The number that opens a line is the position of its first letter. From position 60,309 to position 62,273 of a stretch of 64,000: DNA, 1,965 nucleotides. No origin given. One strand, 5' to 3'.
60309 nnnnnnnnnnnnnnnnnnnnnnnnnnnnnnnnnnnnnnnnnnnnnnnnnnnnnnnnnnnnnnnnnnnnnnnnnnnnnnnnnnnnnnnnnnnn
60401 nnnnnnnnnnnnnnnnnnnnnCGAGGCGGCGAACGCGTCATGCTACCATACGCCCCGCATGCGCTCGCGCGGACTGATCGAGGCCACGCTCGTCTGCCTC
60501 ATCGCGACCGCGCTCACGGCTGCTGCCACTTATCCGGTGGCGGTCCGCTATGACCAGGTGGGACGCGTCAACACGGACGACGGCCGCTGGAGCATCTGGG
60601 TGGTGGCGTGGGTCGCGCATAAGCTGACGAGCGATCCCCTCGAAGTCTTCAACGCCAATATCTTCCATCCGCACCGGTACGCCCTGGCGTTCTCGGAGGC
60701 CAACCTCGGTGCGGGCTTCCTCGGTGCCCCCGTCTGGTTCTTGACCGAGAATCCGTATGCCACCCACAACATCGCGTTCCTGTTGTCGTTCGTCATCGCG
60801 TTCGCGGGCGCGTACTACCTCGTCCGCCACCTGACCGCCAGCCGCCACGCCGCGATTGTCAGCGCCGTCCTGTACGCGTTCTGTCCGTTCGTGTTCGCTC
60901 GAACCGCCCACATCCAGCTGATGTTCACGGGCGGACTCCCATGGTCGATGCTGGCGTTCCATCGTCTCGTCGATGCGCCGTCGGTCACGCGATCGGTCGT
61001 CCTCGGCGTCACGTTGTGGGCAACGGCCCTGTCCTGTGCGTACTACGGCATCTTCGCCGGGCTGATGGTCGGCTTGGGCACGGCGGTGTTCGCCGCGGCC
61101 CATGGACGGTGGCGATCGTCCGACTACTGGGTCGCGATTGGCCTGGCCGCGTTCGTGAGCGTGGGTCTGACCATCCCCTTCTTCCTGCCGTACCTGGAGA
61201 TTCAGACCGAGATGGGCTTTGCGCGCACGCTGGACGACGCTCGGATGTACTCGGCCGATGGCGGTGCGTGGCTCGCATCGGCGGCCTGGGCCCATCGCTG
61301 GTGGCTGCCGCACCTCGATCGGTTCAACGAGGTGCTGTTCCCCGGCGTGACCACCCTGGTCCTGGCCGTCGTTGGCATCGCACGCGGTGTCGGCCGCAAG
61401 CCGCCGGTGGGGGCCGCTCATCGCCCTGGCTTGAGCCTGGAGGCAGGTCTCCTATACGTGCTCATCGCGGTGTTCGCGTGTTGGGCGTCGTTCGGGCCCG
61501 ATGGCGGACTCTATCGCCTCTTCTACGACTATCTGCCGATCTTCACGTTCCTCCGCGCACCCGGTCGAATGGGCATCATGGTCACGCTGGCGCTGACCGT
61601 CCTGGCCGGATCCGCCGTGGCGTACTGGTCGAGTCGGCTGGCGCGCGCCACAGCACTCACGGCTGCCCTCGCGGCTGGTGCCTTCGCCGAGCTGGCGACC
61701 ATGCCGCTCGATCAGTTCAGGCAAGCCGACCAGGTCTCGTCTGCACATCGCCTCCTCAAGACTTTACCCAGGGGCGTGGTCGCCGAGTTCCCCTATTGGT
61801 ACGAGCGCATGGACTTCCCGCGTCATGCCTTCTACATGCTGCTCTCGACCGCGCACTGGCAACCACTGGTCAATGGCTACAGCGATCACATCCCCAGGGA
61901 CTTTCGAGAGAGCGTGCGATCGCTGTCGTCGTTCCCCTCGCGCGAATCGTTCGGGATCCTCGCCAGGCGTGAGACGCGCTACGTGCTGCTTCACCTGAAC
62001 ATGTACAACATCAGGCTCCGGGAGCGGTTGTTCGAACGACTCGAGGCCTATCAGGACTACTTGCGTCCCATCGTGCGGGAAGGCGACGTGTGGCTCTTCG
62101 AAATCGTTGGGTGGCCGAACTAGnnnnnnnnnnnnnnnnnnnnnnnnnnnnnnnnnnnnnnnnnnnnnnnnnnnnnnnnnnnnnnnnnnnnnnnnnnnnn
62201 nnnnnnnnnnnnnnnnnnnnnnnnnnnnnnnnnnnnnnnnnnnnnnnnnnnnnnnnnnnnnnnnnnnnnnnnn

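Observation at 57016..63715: Uncharacterised envelope cluster of three GT-C-like polytopic membrane proteins plus a SAM methyltransferase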

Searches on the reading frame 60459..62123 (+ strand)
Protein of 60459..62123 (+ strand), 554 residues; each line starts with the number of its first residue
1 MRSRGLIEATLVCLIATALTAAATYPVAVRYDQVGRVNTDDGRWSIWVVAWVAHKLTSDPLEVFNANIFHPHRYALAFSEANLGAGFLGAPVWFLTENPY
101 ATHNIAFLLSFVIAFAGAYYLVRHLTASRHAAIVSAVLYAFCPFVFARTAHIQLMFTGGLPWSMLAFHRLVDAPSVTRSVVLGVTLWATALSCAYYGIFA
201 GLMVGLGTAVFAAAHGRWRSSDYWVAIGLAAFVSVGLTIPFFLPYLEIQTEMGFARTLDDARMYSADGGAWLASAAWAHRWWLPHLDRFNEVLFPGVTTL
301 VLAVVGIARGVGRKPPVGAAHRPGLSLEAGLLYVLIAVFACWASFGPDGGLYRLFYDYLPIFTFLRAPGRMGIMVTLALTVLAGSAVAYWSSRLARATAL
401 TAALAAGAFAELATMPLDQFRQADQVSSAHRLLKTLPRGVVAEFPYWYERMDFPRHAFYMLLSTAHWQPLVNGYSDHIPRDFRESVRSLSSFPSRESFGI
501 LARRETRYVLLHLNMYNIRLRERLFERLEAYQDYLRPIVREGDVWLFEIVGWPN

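Call 3: search_protein_families(library=pfam, proteins=[window:60459-62123:+], max_evalue=1)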
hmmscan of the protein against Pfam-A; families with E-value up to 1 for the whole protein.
window:60459-62123:+ (554 aa): 2 families
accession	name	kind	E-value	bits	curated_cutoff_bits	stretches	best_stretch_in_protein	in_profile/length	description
PF19510.5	DUF6044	-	0.0028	16.6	27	1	81-246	74-236/564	Protein of unknown function (DUF6044)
PF00153.32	Mito_carr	-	0.16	12.2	22.3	1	399-430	8-39/96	Mitochondrial carrier protein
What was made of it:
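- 60459..62123 (+): Protein C (554 aa): a GT-C-fold membrane protein with a ~140-aa C-terminal alpha/beta periplasmic domain. Only a sub-threshold DUF6044 match was found (call 3).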

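Call 4: search_protein_families(library=ncbifam, proteins=[window:60459-62123:+], max_evalue=1)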
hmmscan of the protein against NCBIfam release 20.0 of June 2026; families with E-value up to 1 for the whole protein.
window:60459-62123:+ (554 aa): 0 families

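Call 5: find_homologous_proteins(query=window:60459-62123:+)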
Query window:60459-62123:+ (554 aa): 2879 proteins with E <= 0.001 among 8000 candidates; the best 120 are listed.
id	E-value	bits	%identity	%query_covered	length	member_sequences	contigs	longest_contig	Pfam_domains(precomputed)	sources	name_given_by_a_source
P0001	0.0e+0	1255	100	100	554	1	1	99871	-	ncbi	ncbi:MAG: hypothetical protein ACT4QD_20955 [Acidobacteriota bacterium]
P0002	4.3e-257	873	70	100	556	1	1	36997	PF19830.5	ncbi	-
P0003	3.5e-254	863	68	100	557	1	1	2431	-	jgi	jgi:hypothetical protein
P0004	3.5e-253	860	69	100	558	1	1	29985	PF19830.5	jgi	jgi:hypothetical protein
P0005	2.3e-249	847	68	100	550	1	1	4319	PF19830.5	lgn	-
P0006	4.4e-248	843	67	100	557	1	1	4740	-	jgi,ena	-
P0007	3.6e-247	840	68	100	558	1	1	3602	-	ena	-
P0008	3.4e-245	833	68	100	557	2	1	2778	-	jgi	-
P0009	4.9e-245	833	68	100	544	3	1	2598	PF19830.5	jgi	-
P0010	8.4e-245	832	67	100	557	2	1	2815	PF19830.5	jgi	jgi:hypothetical protein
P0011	1.2e-244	832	66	100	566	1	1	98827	-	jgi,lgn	jgi:hypothetical protein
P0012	1.2e-243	828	66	100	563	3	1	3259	-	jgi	jgi:hypothetical protein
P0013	1.6e-243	828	68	100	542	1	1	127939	-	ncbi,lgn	-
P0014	4.1e-243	826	67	100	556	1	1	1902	-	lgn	-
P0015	6.0e-243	826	67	100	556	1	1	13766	-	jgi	jgi:hypothetical protein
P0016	6.1e-243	826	68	100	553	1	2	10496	PF19830.5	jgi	jgi:hypothetical protein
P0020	3.4e-241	820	67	100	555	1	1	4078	PF19830.5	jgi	jgi:hypothetical protein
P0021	1.0e-240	819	67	100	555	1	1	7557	PF19830.5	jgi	jgi:hypothetical protein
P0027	9.2e-238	809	65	100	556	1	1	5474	PF19830.5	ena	-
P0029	2.8e-237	807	65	100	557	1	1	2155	PF19830.5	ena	-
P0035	3.0e-236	804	67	100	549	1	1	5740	PF10131.16,PF19830.5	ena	-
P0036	3.7e-236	803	66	100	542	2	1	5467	PF19830.5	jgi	jgi:hypothetical protein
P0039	1.9e-235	801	66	100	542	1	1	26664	PF10131.16,PF19830.5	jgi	jgi:hypothetical protein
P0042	8.7e-235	799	65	100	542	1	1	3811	PF10131.16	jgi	jgi:hypothetical protein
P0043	1.2e-234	799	66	100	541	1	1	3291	PF19830.5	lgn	-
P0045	1.0e-233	795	64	100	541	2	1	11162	PF10131.16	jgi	jgi:hypothetical protein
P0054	1.2e-231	789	64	100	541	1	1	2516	PF19830.5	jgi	jgi:hypothetical protein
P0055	2.2e-231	788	64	100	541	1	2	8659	PF10131.16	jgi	jgi:hypothetical protein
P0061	1.4e-230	785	65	100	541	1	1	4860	PF10131.16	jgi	jgi:hypothetical protein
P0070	9.5e-230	782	64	100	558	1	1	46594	PF10131.16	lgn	-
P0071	1.1e-229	782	64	100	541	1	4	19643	PF19830.5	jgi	jgi:hypothetical protein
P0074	1.5e-229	782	64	100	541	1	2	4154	PF19830.5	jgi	jgi:hypothetical protein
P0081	2.0e-228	778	63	100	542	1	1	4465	PF19830.5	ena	-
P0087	1.5e-227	775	64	100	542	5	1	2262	PF19830.5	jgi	jgi:hypothetical protein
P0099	3.5e-225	767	64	100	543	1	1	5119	PF19830.5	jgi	jgi:hypothetical protein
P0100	8.7e-225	766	62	100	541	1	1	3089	PF19830.5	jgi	jgi:hypothetical protein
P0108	4.1e-223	760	63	100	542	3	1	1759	PF10131.16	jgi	jgi:hypothetical protein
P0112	2.0e-222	758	64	100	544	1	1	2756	PF19510.6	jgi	jgi:hypothetical protein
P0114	7.1e-222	756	62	100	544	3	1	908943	-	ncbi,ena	-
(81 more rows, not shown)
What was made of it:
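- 60459..62123 (+): Homologs carry precomputed DUF6311 and PTPS_related hits (call 5).
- On YfhO (PF09586), DUF6044 (PF19510), DUF6311 (PF19830), PTPS_related (PF10131) - for C and D: Some homologs carry precomputed DUF6311 or PTPS_related hits (call 5).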

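Call 7: find_encoding_contigs(protein=P0001, flank=10000, max_places=3)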
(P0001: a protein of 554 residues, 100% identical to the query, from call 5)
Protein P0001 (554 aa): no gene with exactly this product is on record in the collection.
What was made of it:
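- Tried and rejected: Exact look-up of the window's own protein P0001 for its contig returned 'not on record' (call 7).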

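Call 8: find_encoding_contigs(protein=P0114, flank=10000, max_places=3)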
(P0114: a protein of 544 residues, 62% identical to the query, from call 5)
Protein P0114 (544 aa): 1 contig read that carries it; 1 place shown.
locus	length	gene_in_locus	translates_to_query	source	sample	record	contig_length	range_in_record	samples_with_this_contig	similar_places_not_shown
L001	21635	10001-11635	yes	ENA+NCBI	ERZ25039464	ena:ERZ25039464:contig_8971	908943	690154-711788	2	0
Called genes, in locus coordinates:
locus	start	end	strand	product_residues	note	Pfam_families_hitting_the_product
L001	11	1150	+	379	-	PF02912:Phe_tRNA-synt_N, PF01409:tRNA-synt_2d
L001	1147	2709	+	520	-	PF03483:B3_4, PF03484:B5, PF17759:tRNA_synthFbeta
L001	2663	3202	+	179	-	PF03147:FDX-ACB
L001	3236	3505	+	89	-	PF06156:YabA (weak), PF06005:ZapB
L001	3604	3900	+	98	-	PF05164:ZapA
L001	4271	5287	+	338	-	PF00586:AIRS, PF02769:AIRS_C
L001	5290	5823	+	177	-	PF06725:3D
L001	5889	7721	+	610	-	PF02554:CstA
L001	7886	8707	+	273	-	-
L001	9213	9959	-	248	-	PF13489:Methyltransf_23, PF13847:Methyltransf_31, PF08241:Methyltransf_11, PF08242:Methyltransf_12, PF13649:Methyltransf_25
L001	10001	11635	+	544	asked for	-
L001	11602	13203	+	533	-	-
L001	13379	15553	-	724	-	PF13432:TPR_16 (faint), PF13174:TPR_6 (faint), PF01464:SLT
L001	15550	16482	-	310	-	PF13185:GAF_2 (weak)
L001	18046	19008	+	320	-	PF24827:AstE_AspA_cat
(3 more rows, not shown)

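Call 15: search_solved_structures(query=A1, max_evalue=10, show_alignments=2)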
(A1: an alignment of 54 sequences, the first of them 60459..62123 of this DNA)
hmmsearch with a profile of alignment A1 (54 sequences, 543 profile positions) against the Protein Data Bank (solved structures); distinct sequences matched with E-value up to 10: 5.
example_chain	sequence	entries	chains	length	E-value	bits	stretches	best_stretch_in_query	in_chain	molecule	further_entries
2vty_A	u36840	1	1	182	0.69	11.7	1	411-507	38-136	PROTEIN F1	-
2pbp_A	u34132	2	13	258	0.72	11.6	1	416-452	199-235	Enoyl-CoA hydratase subunit I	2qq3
4d2l_A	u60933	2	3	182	0.79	11.5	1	411-507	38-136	PROTEIN F1L | PROTEIN F1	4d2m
5ajk_A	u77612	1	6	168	0.83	11.4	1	411-504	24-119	HOMOLOG OF VACCINIA VIRUS CDS F1L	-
5ajj_A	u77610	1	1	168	1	11.1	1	411-502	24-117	HOMOLOG OF VACCINIA VIRUS CDS F1L PUTATIVE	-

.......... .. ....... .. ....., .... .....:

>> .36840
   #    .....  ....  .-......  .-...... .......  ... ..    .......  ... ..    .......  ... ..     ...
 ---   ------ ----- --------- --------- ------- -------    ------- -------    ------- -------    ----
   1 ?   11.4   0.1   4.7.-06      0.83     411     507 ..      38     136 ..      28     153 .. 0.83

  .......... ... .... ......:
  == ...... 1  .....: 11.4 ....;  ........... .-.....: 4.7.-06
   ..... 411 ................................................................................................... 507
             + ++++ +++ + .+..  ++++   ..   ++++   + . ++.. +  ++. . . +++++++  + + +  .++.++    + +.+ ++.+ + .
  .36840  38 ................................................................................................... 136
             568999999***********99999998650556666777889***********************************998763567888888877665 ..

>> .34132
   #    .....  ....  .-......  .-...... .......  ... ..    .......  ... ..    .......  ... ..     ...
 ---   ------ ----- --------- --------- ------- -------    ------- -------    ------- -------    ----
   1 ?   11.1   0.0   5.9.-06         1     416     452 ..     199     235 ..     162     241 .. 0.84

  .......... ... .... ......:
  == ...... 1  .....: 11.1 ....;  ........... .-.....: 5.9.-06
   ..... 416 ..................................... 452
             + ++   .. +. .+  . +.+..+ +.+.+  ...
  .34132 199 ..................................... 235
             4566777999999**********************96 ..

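Call 19: find_related_loci(query=A1, collection=genome_contigs, flank=10000)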
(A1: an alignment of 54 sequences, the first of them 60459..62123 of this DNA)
Query A1 (554 aa) in genome_contigs; peptide patterns used: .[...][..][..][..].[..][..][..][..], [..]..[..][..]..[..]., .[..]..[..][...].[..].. (x = any residue, [..] = any of these).
599 stretches matched a pattern (row limit reached: there are more); 573 encode a relative of the query (tblastn E <= 1e-3); the best 80 are kept; 80 distinct loci.
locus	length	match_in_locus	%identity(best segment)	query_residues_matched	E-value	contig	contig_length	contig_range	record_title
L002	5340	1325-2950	64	1-554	0e+0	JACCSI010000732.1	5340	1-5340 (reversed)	MAG: Acidobacteria bacterium isolate MGR_bin44 SD2897-2912_k127_2299607, whole genome shotgun sequence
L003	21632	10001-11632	64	1-554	0e+0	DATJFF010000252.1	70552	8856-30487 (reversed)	MAG TPA_asm: Vicinamibacterales bacterium isolate SMAG_U15452 k141_9651272, whole genome shotgun sequence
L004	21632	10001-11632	62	3-554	0e+0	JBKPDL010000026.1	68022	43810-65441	MAG: Acidobacteriota bacterium isolate GB_EKS_MAG_00025 GB_EKS_000000943161, whole genome shotgun sequence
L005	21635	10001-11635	61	2-554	0e+0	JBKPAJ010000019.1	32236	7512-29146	MAG: Acidobacteriota bacterium isolate GB_HAYS_MAG_00008 GB_HAYS_000000512883, whole genome shotgun sequence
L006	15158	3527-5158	62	1-554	0e+0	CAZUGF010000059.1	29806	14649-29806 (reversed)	MAG TPA_asm: uncultured Bifidobacteriaceae bacterium isolate SRP344714_co1_258 genome assembly, contig: NODE_3053_length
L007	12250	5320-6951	62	1-554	0e+0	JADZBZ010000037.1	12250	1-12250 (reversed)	MAG: Acidobacteria bacterium isolate SJ70 c_000000082514, whole genome shotgun sequence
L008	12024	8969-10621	59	1-554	0e+0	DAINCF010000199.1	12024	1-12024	MAG TPA_asm: Vicinamibacterales bacterium isolate CTOTU39262 NODE_688_length_12024_cov_7.236277, whole genome shotgun se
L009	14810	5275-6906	64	1-554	0e+0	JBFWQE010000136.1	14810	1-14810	MAG: Vicinamibacterales bacterium isolate CA_2019_TPBF_176 NODE_17792_length_14810_cov_5.612205_TPBF, whole genome shotg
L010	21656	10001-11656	61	1-554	0e+0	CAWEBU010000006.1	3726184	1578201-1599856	MAG: uncultured Acidobacteriota bacterium isolate MFD01275.bin.1.248 genome assembly, contig: contig_5965, whole genome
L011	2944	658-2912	61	1-554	0e+0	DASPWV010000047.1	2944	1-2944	MAG TPA_asm: Vicinamibacterales bacterium isolate SMAG_U11550 k141_439799, whole genome shotgun sequence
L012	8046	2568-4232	59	1-554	0e+0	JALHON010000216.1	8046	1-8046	MAG: Acidobacteria bacterium isolate bin.151 c_000000031043, whole genome shotgun sequence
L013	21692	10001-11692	59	1-554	0e+0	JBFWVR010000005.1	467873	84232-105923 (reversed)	MAG: Vicinamibacterales bacterium isolate CA_2019_TPBF_99 NODE_153_length_467873_cov_12.612920_TPBF, whole genome shotgu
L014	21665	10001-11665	60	1-554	0e+0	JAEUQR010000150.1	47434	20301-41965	MAG: Acidobacteria bacterium isolate new MAG-256 k141_1768055, whole genome shotgun sequence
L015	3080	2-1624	58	16-554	0e+0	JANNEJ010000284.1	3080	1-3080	MAG: Acidobacteriota bacterium isolate OTE_75_metabat_399 OTE_75_k141_2521266, whole genome shotgun sequence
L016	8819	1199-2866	59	1-552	0e+0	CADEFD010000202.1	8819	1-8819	MAG: uncultured Acidobacteria bacterium isolate Acidobacteria sp. RBC068 genome assembly, contig: MAG068_202, whole geno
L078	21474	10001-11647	46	6-554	7e-143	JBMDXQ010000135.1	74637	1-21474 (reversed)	MAG: Vicinamibacterales bacterium isolate FBaSoil0_16 FBaSoil0_contig135, whole genome shotgun sequence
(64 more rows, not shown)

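Call 22: predict_structure(alignment_id=A1)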
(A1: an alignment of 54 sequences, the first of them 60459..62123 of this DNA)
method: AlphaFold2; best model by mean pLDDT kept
length: 554 residues; sequences in the alignment: 54
mean_pLDDT: 90.4   pTM: 0.91
mean pLDDT of the five models: 90.4, 90.2, 89.9, 89.7, 89.1
residues with pLDDT >= 90: 400; 70-90: 116; 50-70: 34; < 50: 4
segments of 3 or more residues with pLDDT < 50: none
pLDDT, mean of each block of 10 residues (from residue 1): 83 97 92 91 94 97 95 87 94 97 96 98 96 96 75 89 98 97 97 94 98 95 98 96 88 82 86 57 66 82 92 71 85 97 93 92 88 95 96 95 93 74 92 97 83 76 96 85 89 95 97 92 96 97 95 89
secondary structure, 60 per line:
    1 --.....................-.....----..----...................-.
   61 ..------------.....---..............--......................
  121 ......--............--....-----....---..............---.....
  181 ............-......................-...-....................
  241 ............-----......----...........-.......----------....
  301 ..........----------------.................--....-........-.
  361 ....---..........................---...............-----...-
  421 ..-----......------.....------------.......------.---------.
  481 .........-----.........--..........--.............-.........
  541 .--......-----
elements in order: H3-23 H25-29 H40-58 H75-79 H83-96 H99-126 H129-140 H143-146 H152-155 H159-172 H176-192 H194-215 H221-252 H258-263 H268-278 H280-286 H297-310 H327-343 H346-349 H351-358 H360-364 H368-393 H397-411 H428-433 E440-444 H457-463 H480-489 H495-503 E506-512 H518-530 E535-541 E544-549
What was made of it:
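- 60459..62123 (+): The AF2 model has pLDDT 90.4 and pTM 0.91 (call 22).
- C: AF2 pLDDT 90.4 (call 22).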

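Call 26: fold_search(model_id=the predicted structure, library=pdb)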
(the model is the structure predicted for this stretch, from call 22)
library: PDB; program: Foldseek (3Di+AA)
matches with E <= 10: 382; with E <= 0.001: 24
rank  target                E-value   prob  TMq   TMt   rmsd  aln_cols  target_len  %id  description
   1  8age_A                1.6e-07  1.00  0.52  0.46  11.1       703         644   10  Structure of yeast oligosaccharylransferase complex with acceptor peptide bound (released 2022-12-07)
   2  7zlh_A                2.0e-07  1.00  0.50  0.44  10.3       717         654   11  Cryo-EM structure of C-mannosyltransferase CeDPY19, in apo state, bound to CMT2-Fab and anti-Fab nanobody (released 2023-01-11)
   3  7oci_F                2.1e-07  1.00  0.54  0.47  11.3       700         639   11  Cryo-EM structure of yeast Ost6p containing oligosaccharyltransferase complex (released 2022-02-16)
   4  8b6l_I                2.2e-07  1.00  0.48  0.40  17.8       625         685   10  Subtomogram average of the human Sec61-TRAP-OSTA-translocon (released 2022-12-07)
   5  9n9j_I                3.9e-07  1.00  0.45  0.37  17.5       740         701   10  Structure of a GRP94 folding intermediate engaged with a CCDC134- and FKBP11-bound secretory translocon (released 2025-11-19)
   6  7zli_A                5.3e-07  1.00  0.49  0.43  10.2       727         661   10  Cryo-EM structure of C-mannosyltransferase CeDPY19, in complex with Dol25-P-Man and bound to CMT2-Fab and anti-Fab nan (released 2023-01-11)
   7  8agc_A                5.5e-07  1.00  0.53  0.44  11.4       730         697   10  Structure of yeast oligosaccharylransferase complex with lipid-linked oligosaccharide and non-acceptor peptide bound (released 2022-12-07)
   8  6s7o_A                6.8e-07  1.00  0.54  0.47  12.8       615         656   11  Cryo-EM structure of human oligosaccharyltransferase complex OST-A (released 2019-12-18)
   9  7zlg_A                1.0e-06  1.00  0.49  0.43  10.0       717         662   10  Cryo-EM structure of C-mannosyltransferase CeDPY19, in complex with acceptor peptide and bound to CMT2-Fab and anti-Fa (released 2023-01-11)
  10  7e9s_A                1.2e-06  1.00  0.48  0.33  18.1       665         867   12  Archaeal oligosaccharyltransferase AglB from Archaeoglobus fulgidus in complex with an inhibitory peptide and a dolich (released 2021-09-08)
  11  3wak                  1.5e-06  1.00  0.47  0.33  18.3       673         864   13  Crystal structure of the Archaeoglobus fulgidus oligosaccharyltransferase (O29867_ARCFU) in the apo form (released 2013-10-30)
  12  6c26_A                1.5e-06  1.00  0.54  0.47  11.8       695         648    9  The Cryo-EM structure of a eukaryotic oligosaccharyl transferase complex (released 2018-01-31)
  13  6ftg_5                2.5e-06  1.00  0.49  0.43  11.9       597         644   11  Subtomogram average of OST-containing ribosome-translocon complexes from canine rough microsomal membranes (released 2018-03-21)
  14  8agb_A                2.9e-06  1.00  0.58  0.51  11.4       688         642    9  Structure of yeast oligosaccharylransferase complex with lipid-linked oligosaccharide bound (released 2022-12-07)
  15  3waj                  5.0e-06  1.00  0.49  0.36  15.5       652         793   12  Crystal structure of the Archaeoglobus fulgidus oligosaccharyltransferase (O29867_ARCFU) complex with Zn and sulfate (released 2013-10-30)
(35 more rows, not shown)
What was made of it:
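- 60459..62123 (+): Foldseek PDB hits: STT3 8age E=1.6e-7 with TM 0.52, DPY19, AglB, AftA, ArnT, PglB and Pmt4 (call 26).
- Closest known: STT3/PglB/AglB oligosaccharyltransferases. Same: They are the top structural matches of C (E~1e-7, TM~0.5, call 26).
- All 24 Foldseek PDB hits with E<=1e-3 are GT-C enzymes (call 26). The top structural matches of C are STT3, AglB and PglB (call 26).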

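Call 27: search_protein_families(library=pfam, alignment_id=A1, max_evalue=0.01)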
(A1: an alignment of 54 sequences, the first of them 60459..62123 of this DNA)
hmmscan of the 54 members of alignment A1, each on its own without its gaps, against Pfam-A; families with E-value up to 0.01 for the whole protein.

A. member 1, window:60459-62123:+ (554 aa): 1 family
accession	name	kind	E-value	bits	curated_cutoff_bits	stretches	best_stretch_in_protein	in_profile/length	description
PF19510.5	DUF6044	-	0.0028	16.6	27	1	81-246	74-236/564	Protein of unknown function (DUF6044)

B. families by the number of members that match (of 54 scanned): 5 families
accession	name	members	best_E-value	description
PF19510.5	DUF6044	8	1.6e-06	Protein of unknown function (DUF6044)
PF10131.15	PTPS_related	3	1e-06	6-pyruvoyl-tetrahydropterin synthase related domain; membrane protein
PF07332.16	Phage_holin_3_6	2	1.1e-05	Putative Actinobacterial Holin-X, holin superfamily III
PF09586.16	YfhO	2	0.00017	Bacterial membrane protein YfhO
PF13231.12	PMT_2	2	0.00027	Dolichyl-phosphate-mannose-protein mannosyltransferase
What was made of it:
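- On Oligosaccharyltransferase STT3/PglB/AglB (GT66) - for C and D: There is no STT3 hit among 54 members (call 27).
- On YfhO (PF09586), DUF6044 (PF19510), DUF6311 (PF19830), PTPS_related (PF10131) - for C and D: Among 54 members, 8 hit DUF6044, 3 PTPS_related and 2 YfhO at E<=0.01 (call 27).
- Closest known: STT3/PglB/AglB oligosaccharyltransferases. Different: The periplasmic domain is much smaller (calls 3, 22, 26, 27).
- Sporadic sub-threshold hits of C/D family members to DUF6044, PTPS_related, YfhO and PMT_2 (calls 5, 27).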

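Call 30: search_protein_representatives(alignment_id=A1)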
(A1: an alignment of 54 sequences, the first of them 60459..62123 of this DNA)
Query: 54 sequences, 543 profile positions. Proteins with E-value up to 0.001 (for the whole library): 31414; up to 1e-10: 16687; up to 1e-30: 5629. The best 150 are listed.
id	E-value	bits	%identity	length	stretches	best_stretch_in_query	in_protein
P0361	3.1e-208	709.3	-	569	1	3-542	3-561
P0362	3.1e-202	689.5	-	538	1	3-539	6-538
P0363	2.9e-186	636.7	-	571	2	179-540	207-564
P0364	1.4e-177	608.1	-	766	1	13-539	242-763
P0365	9.6e-171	585.5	-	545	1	4-539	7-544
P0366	1.1e-169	582.0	-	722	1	16-509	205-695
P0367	6.5e-169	579.5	-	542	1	1-539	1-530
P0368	9.2e-167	572.4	-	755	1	6-539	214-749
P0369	1.5e-166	571.7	-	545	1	9-539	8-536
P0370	5.2e-162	556.7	-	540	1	11-538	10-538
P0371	1.6e-161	555.1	-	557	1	3-542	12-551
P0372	8.0e-160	549.5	-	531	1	15-525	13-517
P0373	8.3e-160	549.4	-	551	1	8-538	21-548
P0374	2.1e-159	548.1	-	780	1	5-539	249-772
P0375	3.2e-159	547.5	-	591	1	12-539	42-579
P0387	2.1e-152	525.0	-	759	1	13-515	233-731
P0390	2.4e-151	521.5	-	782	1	13-541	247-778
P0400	8.8e-148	509.7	-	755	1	8-537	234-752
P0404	1.2e-145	502.7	-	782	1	8-539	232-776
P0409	3.4e-138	478.1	-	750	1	8-542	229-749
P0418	1.9e-130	452.5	-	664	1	8-538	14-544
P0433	1.6e-119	416.5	-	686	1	14-540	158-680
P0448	1.6e-110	386.7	-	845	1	13-540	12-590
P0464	1.8e-106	373.4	-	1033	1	6-539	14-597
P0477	1.3e-105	370.5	-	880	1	11-540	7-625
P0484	1.3e-104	367.3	-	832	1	12-538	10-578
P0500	8.9e-102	357.9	-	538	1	6-523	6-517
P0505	6.8e-101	355.0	-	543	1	13-542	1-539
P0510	1.1e-100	354.2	-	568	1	12-541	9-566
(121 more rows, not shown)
